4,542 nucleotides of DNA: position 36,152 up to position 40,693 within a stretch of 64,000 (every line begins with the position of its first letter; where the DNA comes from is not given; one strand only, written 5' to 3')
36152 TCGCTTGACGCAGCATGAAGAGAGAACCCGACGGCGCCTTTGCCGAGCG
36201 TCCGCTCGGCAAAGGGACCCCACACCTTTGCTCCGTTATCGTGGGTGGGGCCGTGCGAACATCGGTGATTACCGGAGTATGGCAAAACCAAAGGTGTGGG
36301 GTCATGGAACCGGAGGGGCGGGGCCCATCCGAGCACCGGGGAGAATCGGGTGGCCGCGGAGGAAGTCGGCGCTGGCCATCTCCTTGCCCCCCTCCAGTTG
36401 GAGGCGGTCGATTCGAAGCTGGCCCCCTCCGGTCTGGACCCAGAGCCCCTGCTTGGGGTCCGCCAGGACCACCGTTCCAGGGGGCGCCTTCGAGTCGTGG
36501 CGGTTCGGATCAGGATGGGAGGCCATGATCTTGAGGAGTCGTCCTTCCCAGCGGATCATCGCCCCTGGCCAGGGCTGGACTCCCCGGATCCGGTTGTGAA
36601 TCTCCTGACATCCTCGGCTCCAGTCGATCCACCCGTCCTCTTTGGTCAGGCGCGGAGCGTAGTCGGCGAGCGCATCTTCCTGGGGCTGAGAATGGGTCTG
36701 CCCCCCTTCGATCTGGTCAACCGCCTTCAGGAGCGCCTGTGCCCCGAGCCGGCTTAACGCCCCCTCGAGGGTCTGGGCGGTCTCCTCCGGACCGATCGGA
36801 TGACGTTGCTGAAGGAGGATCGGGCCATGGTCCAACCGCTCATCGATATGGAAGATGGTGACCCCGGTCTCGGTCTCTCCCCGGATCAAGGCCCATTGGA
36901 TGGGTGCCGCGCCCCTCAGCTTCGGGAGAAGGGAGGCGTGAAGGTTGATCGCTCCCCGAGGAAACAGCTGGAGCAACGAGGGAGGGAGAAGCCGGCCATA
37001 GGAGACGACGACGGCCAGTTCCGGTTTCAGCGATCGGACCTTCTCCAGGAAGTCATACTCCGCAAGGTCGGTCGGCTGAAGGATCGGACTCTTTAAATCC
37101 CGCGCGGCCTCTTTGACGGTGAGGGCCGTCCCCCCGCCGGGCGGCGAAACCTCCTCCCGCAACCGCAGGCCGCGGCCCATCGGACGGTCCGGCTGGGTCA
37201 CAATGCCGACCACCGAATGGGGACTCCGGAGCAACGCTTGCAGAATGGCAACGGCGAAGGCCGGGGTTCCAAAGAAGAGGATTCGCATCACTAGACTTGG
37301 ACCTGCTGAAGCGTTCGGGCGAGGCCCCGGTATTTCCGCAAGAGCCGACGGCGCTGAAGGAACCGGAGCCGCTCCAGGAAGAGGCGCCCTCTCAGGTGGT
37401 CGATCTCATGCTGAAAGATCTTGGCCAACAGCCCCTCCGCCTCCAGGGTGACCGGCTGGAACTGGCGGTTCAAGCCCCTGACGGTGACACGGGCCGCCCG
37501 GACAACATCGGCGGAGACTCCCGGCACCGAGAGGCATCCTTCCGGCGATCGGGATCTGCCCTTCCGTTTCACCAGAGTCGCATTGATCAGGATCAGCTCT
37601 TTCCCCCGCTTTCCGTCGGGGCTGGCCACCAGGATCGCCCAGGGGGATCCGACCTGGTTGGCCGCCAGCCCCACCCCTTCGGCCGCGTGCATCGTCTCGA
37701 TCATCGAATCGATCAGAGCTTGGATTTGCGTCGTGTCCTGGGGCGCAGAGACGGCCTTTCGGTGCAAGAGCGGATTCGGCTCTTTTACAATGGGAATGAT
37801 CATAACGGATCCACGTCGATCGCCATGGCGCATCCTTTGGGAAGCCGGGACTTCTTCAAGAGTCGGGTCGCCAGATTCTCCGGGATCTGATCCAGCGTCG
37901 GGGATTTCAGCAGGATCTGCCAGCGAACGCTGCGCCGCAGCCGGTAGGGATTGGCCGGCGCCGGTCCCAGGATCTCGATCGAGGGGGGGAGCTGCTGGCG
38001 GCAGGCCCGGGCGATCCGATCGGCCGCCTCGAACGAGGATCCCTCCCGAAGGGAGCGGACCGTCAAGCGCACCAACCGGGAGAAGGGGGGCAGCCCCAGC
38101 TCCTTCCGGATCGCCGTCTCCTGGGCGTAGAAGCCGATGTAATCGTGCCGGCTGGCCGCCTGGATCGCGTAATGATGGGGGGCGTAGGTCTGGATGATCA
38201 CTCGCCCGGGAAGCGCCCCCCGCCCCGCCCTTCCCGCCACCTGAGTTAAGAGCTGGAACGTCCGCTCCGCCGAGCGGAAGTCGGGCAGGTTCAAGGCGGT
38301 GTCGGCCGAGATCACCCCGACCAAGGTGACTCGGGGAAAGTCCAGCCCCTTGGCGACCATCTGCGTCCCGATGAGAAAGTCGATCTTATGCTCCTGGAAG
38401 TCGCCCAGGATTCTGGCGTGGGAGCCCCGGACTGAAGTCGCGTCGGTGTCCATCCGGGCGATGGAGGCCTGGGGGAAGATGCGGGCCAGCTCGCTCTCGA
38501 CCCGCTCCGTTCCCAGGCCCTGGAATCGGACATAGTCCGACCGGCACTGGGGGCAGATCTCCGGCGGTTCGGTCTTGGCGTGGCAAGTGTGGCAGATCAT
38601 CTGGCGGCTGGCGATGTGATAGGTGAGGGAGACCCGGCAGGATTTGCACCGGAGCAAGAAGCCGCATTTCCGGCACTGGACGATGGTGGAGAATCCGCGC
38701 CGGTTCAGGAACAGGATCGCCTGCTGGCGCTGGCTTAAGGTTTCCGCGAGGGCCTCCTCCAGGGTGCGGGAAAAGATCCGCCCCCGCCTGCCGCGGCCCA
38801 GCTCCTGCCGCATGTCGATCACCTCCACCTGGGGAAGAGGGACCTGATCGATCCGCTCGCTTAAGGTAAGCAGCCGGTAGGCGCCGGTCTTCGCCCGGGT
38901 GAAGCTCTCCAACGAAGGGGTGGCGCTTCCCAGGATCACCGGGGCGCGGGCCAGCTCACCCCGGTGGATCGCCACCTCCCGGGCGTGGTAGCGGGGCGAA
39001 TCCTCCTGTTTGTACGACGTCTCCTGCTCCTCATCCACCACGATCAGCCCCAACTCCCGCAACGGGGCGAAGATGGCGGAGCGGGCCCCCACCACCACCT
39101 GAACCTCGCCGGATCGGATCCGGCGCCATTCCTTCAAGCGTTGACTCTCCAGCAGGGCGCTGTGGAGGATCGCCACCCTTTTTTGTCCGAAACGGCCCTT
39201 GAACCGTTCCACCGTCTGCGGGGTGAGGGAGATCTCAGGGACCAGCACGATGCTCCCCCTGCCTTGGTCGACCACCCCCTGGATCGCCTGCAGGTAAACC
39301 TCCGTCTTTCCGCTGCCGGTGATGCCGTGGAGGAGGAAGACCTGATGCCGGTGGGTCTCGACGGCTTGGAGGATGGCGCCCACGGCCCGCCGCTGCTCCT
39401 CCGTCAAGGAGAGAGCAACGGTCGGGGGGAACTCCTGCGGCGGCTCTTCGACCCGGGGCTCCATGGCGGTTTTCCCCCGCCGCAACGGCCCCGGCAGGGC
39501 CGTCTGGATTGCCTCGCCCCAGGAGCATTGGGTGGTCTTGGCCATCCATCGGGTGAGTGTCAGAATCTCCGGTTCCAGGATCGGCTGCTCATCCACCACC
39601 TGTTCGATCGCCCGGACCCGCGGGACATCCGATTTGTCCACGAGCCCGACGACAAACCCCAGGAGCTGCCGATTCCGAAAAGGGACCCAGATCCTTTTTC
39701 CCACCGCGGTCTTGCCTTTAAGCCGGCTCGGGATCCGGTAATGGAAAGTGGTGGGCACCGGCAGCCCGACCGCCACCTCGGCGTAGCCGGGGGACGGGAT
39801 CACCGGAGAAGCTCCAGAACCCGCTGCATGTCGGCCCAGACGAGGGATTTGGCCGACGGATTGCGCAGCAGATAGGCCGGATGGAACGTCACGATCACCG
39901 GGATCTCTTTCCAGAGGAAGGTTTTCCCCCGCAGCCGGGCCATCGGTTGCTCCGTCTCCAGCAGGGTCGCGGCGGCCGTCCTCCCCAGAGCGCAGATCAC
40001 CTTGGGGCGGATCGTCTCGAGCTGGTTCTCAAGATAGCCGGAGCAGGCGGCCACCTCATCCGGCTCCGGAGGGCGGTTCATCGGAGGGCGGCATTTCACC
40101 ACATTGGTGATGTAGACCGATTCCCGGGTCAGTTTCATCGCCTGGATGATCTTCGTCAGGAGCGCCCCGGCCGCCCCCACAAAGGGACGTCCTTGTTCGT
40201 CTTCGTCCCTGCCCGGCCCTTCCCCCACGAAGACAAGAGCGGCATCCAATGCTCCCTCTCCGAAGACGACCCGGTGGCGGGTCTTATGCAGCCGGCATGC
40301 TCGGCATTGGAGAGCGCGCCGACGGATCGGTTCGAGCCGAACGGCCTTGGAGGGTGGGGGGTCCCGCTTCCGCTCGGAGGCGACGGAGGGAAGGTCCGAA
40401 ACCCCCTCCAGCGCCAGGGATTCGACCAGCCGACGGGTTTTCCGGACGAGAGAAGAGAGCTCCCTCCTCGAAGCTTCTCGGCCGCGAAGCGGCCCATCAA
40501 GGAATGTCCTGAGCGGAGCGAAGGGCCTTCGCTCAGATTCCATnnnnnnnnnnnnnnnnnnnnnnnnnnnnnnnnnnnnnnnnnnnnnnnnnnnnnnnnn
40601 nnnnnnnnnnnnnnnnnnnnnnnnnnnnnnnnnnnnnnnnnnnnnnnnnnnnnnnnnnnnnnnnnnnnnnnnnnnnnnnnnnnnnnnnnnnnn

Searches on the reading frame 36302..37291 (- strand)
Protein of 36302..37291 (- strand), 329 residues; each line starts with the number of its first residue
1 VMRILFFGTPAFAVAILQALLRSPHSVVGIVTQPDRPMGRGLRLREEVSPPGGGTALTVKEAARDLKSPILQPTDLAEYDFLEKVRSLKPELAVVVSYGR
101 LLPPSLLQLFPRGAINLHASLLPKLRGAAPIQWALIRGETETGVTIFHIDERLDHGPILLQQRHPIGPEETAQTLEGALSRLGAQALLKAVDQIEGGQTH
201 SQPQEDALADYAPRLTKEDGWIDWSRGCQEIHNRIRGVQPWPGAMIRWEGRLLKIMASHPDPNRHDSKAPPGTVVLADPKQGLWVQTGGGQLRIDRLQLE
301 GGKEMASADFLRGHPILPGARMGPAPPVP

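Call 49: search_protein_families(library=pfam, proteins=[window:36302-37291:-], max_evalue=0.0001)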
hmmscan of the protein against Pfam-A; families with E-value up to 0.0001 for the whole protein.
window:36302-37291:- (329 aa): 2 families
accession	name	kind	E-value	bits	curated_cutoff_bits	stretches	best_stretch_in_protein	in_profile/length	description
PF00551.24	Formyl_trans_N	-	1.6e-42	145.7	26.1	1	2-191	1-181/181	Formyl transferase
PF02911.23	Formyl_trans_C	-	3.6e-28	98.1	21.1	1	214-314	1-99/100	Formyl transferase, C-terminal domain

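Call 68: list_cluster_members(proteins=[P0001, P0005, P0014, P0002, window:36302-37291:-])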
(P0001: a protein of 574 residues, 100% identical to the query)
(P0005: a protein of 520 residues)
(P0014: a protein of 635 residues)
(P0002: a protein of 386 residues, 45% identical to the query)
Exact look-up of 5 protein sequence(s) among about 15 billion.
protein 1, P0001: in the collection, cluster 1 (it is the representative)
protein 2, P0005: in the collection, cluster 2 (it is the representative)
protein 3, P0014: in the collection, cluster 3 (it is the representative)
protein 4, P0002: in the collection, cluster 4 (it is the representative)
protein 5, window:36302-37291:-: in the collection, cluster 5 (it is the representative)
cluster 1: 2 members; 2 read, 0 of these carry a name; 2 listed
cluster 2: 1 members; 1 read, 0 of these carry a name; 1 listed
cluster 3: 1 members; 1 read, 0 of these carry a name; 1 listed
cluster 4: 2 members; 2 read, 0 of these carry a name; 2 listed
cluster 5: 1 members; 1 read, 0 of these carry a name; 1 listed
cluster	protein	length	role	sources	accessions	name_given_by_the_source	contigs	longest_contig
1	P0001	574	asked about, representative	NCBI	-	-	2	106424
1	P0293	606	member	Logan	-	-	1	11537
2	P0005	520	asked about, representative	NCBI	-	-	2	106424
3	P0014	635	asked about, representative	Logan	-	-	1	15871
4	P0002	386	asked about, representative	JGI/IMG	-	-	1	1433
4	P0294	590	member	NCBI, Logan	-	-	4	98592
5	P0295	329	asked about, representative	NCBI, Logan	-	-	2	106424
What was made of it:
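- Tried and rejected: The cluster look-up gives no names (call 68).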

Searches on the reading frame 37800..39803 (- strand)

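Call 49: search_protein_families(library=pfam, proteins=[window:37800-39803:-], max_evalue=0.0001)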
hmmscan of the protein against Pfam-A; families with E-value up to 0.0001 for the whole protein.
window:37800-39803:- (667 aa): 6 families
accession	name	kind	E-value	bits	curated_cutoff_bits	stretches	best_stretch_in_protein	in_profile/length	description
PF17764.6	PriA_3primeBD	-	2.4e-27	95.1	22.7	1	9-104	1-96/96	3'DNA-binding domain (3'BD)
PF00270.35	DEAD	-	8e-18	65.2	26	1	135-299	2-162/167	DEAD/DEAH box helicase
PF18074.6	PriA_C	-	4.8e-17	63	26.9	1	573-666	1-95/95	Primosomal protein N C-terminal domain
PF04851.21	ResIII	-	4.9e-14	53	22.5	1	132-297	3-163/164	Type III restriction enzyme, res subunit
PF00271.37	Helicase_C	-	1.9e-10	41.4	23.5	1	462-528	54-108/110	Helicase conserved C-terminal domain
PF18319.7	Zn_ribbon_PriA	-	1.8e-05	25.1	26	1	386-410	1-25/27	PriA DNA helicase Cys-rich region (CRR) domain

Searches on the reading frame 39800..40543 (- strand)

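Call 49: search_protein_families(library=pfam, proteins=[window:39800-40543:-], max_evalue=0.0001)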
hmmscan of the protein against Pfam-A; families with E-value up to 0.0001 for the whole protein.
window:39800-40543:- (247 aa): 1 family
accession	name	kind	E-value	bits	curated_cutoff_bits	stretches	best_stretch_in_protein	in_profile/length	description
PF03167.25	UDG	-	1.1e-40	139.4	24.3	1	94-239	1-140/141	Uracil DNA glycosylase superfamily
